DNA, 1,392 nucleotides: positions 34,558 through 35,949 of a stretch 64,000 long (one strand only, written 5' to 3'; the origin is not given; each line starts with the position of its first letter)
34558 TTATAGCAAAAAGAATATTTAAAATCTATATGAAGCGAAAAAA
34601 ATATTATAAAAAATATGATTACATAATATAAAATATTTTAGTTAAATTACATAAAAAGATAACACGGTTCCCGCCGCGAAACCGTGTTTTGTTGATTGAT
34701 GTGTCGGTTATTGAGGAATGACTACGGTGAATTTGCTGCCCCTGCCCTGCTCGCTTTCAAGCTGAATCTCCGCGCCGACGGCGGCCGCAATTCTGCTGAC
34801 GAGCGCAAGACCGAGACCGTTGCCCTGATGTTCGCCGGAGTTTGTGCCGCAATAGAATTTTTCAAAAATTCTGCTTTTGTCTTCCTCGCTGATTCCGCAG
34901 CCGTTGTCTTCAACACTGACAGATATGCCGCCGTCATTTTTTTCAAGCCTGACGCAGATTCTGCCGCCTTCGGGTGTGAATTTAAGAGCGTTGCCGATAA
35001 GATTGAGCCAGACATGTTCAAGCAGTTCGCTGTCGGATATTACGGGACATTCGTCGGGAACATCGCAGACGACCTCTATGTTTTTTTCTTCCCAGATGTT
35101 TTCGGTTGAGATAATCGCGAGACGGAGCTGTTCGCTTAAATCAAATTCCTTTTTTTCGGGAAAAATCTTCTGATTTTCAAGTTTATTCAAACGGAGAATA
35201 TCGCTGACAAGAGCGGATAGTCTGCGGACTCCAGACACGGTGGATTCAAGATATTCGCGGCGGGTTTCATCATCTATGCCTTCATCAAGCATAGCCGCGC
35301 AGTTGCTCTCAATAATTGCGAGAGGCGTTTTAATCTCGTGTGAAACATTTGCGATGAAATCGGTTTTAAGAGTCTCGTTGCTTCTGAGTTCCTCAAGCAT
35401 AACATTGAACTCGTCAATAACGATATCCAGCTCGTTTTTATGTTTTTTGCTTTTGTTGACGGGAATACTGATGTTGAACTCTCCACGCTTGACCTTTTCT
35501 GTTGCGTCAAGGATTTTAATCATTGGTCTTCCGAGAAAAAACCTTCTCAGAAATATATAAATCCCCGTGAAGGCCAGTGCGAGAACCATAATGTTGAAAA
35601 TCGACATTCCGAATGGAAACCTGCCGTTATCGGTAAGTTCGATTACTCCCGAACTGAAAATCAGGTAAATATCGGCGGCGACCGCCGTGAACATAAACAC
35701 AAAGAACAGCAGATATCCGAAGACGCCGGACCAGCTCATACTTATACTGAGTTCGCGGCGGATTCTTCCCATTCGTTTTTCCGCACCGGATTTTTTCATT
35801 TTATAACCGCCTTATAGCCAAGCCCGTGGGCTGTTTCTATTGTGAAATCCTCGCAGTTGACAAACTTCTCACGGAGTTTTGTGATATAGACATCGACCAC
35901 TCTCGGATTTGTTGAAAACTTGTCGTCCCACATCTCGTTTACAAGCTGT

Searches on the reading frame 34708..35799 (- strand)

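Call 95: search_protein_families(library=ncbifam, proteins=[window:34708-35799:-], max_evalue=0.00001)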
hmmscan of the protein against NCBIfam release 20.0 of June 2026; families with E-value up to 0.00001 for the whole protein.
window:34708-35799:- (363 aa): 81 families (the best 25 are shown)
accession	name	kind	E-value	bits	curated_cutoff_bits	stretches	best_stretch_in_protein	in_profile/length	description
NF046044.1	PnpS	equivalog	2.5e-58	197.9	400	1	135-362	160-390/390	two-component system histidine kinase PnpS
TIGR02966.1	phoR_proteo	equivalog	3.4e-50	171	334.2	1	136-360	105-332/333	phosphate regulon sensor histidine kinase PhoR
NF012163.2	BaeS_SmeS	equivalog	9.7e-45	153.3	500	1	68-349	167-444/457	sensor histidine kinase efflux regulator BaeS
TIGR01386.1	cztS_silS_copS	subfamily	1.1e-44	153.3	292.55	1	111-361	208-456/457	heavy metal sensor histidine kinase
NF008312.0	PRK11100.1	equivalog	2.7e-44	151.8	356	1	71-362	188-473/477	two-component system sensor histidine kinase CreC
NF033092.0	HK_WalK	equivalog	4.6e-44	151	725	1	141-362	368-593/594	cell wall metabolism sensor histidine kinase WalK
NF047874.1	MASE3_PAS_HK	subfamily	5e-43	147.8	560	1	124-362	384-624/655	MASE3 domain-containing sensor histidine kinase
NF041735.1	hist_kin_RppB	equivalog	3.4e-41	141.4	400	1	147-362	218-438/438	two-component system sensor histidine kinase RppB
NF007837.0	PRK10549.1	equivalog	1.7e-40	139.1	603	1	73-362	172-457/466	envelope stress sensor histidine kinase BaeS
NF052314.1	T9SS_HK_PorY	subfamily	1.1e-39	136.7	350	1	69-353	135-411/418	PorY family sensor histidine kinase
TIGR02956.1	TMAO_torS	equivalog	3.2e-38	131.5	676.5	1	145-362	464-681/967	TMAO reductase system sensor histidine kinase/response regulator TorS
NF047465.1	hybrid_HK_LvrA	exception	6.3e-38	130.3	1200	1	122-362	179-421/819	hybrid histidine kinase/response regulator LvrA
NF045911.1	TCSHisKinNblS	equivalog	8.4e-38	130.1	1000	1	137-358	381-615/621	two-component system sensor histidine kinase NblS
NF038297.2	hybrid_HK_HrmK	equivalog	1.7e-37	129.4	725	1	125-362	215-456/607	hybrid histidine kinase/response regulator HrmK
NF045595.1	HK_scytonemin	equivalog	2.7e-37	128.5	865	1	130-362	400-634/637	scytonemin biosynthesis sensor histidine kinase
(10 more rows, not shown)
